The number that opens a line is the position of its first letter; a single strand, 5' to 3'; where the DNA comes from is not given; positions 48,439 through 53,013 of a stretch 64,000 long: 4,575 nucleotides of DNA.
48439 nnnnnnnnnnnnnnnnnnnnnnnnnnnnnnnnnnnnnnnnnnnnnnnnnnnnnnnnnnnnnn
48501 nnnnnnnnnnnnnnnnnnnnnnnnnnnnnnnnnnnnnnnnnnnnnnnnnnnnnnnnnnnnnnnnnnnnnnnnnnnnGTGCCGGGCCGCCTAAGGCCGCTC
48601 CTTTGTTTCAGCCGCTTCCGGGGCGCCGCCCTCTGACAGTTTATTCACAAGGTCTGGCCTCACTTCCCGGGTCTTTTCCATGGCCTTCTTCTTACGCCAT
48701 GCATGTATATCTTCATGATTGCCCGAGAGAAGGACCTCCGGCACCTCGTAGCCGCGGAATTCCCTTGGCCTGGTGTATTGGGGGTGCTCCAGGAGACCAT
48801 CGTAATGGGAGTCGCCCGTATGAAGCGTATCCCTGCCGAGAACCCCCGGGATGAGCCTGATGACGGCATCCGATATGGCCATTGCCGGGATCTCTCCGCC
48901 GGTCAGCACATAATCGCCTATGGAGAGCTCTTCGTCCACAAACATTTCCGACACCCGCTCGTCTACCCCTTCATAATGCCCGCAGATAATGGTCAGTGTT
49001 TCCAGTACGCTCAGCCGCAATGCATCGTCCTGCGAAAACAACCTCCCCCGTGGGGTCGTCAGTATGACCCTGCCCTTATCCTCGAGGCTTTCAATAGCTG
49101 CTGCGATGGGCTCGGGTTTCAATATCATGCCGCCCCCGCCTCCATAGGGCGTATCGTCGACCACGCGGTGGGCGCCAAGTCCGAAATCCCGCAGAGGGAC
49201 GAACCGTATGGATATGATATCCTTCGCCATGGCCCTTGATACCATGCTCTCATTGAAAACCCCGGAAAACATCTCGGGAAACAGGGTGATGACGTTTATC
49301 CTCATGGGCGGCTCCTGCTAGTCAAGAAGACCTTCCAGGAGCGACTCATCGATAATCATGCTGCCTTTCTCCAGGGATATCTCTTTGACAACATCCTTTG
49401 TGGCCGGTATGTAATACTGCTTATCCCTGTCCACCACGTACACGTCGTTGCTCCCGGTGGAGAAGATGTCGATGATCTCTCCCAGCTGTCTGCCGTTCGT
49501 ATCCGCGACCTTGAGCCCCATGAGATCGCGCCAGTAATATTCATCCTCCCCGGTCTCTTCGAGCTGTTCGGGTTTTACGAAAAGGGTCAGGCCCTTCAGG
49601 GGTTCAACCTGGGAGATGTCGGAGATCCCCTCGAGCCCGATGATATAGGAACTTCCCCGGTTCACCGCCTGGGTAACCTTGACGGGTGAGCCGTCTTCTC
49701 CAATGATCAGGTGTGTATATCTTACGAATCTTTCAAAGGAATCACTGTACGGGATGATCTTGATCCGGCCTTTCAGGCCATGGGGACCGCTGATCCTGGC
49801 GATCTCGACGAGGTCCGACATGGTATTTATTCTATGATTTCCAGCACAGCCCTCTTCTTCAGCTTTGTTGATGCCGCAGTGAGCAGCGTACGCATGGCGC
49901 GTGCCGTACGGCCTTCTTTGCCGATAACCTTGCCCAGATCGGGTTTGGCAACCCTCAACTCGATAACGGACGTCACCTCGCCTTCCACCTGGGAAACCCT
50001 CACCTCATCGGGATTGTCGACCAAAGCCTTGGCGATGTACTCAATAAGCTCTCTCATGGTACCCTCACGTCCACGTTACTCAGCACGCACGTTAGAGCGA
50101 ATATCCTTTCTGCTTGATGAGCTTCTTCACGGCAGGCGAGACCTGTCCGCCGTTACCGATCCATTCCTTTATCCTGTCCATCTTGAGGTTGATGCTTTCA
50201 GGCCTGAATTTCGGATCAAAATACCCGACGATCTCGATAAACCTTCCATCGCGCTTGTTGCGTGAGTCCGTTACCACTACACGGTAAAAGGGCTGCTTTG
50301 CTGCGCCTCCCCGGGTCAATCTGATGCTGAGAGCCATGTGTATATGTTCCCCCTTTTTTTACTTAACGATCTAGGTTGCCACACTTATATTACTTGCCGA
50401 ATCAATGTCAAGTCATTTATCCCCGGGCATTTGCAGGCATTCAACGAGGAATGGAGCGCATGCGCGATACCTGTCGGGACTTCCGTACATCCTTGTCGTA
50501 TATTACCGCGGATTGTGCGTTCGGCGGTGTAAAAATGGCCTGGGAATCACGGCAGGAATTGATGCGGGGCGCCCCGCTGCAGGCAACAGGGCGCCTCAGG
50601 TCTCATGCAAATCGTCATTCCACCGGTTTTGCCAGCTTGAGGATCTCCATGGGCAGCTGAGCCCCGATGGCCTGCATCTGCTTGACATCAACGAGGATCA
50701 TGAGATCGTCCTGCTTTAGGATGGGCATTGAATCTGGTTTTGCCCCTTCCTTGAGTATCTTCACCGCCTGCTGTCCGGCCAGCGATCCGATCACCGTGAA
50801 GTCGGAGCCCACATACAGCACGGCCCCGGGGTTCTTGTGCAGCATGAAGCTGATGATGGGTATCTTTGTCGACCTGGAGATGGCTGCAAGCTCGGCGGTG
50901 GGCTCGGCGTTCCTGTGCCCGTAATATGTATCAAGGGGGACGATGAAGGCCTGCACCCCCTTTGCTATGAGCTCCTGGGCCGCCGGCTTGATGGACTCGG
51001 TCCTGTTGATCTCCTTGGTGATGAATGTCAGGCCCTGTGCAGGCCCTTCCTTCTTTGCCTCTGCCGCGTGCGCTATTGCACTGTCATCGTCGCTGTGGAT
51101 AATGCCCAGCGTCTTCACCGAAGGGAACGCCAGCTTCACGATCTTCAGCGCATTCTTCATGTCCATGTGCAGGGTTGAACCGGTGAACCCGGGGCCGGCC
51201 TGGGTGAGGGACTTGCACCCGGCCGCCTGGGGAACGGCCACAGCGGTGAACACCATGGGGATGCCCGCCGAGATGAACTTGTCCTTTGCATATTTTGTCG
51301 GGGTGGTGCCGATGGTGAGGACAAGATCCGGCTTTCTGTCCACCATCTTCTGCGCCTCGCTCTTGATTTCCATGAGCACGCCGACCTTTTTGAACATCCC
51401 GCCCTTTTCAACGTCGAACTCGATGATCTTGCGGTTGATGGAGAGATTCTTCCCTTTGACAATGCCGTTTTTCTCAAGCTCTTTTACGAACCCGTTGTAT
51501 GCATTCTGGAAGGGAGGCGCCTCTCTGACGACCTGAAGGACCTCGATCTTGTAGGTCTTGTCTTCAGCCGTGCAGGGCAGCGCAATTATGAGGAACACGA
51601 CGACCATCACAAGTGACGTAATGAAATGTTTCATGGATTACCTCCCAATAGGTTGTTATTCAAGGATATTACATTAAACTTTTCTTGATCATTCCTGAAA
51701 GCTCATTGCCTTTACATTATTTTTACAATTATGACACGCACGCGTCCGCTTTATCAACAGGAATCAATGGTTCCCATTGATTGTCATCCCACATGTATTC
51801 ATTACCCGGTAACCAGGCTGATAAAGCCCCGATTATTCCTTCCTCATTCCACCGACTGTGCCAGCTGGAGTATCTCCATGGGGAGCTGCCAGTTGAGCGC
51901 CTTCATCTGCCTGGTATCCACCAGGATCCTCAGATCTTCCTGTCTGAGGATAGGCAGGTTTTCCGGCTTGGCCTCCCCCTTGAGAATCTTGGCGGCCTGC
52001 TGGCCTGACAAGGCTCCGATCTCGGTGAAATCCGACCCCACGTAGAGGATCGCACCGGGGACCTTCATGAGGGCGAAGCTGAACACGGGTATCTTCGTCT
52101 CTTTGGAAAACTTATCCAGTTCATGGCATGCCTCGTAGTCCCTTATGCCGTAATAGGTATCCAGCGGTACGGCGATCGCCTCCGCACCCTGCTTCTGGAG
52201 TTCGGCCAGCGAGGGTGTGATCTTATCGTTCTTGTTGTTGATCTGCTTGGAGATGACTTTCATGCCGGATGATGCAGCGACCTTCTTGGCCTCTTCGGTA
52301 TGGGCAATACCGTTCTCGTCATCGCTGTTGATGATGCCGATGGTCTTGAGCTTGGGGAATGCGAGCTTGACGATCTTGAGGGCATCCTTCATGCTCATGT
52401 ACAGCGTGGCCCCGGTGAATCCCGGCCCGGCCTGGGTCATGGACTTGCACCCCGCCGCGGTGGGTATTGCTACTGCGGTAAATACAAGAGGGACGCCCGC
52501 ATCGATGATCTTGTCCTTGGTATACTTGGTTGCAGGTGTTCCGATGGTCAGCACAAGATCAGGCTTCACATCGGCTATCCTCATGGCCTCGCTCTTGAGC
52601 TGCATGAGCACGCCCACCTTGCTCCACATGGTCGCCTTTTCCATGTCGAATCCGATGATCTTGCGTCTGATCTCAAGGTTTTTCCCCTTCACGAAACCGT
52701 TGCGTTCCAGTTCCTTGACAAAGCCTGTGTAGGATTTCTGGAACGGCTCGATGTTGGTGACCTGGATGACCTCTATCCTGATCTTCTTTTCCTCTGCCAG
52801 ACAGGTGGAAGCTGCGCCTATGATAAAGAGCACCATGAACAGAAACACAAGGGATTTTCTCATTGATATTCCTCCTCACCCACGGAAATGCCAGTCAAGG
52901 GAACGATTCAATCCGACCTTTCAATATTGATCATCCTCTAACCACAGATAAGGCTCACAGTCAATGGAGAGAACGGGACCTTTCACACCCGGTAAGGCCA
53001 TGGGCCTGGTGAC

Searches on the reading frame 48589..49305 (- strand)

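Call 24: search_protein_families(library=pfam, proteins=[window:48589-49305:-], max_evalue=0.000001)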
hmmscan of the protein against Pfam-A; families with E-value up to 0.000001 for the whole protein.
window:48589-49305:- (238 aa): 1 family
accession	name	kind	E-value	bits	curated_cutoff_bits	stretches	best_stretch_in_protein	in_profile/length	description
PF01746.26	tRNA_m1G_MT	-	7.9e-57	192.6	27.3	1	23-217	2-195/195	tRNA (Guanine-1)-methyltransferase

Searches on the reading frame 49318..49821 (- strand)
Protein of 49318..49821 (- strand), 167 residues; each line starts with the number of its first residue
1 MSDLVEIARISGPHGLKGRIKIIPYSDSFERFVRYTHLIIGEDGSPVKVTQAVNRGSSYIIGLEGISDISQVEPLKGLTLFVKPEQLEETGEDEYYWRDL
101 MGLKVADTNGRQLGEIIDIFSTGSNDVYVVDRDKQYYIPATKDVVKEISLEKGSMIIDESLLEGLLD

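Call 24: search_protein_families(library=pfam, proteins=[window:49318-49821:-], max_evalue=0.000001)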
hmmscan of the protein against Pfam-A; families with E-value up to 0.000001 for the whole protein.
window:49318-49821:- (167 aa): 3 families
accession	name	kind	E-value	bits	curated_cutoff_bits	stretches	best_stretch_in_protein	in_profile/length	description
PF01782.24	RimM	-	2e-18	66.8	23.5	1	7-85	2-83/84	RimM N-terminal domain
PF24986.1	PRC_RimM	-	3.6e-12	46.2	27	1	97-155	1-61/69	RimM PRC barrel domain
PF05239.21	PRC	-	1.3e-10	41.6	21.2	1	92-159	1-73/78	PRC-barrel domain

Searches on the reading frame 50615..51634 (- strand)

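Call 24: search_protein_families(library=pfam, proteins=[window:50615-51634:-], max_evalue=0.000001)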
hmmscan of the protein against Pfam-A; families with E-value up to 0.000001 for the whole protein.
window:50615-51634:- (339 aa): 1 family
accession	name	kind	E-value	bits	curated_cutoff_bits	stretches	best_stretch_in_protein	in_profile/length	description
PF04392.18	ABC_sub_bind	-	1.3e-26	94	25.9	1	29-337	1-291/293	ABC transporter substrate binding protein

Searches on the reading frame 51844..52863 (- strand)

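Call 24: search_protein_families(library=pfam, proteins=[window:51844-52863:-], max_evalue=0.000001)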
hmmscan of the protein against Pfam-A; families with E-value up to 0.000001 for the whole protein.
window:51844-52863:- (339 aa): 1 family
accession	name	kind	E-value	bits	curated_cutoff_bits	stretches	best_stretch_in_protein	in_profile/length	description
PF04392.18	ABC_sub_bind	-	1.3e-29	103.8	25.9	1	30-338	2-292/293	ABC transporter substrate binding protein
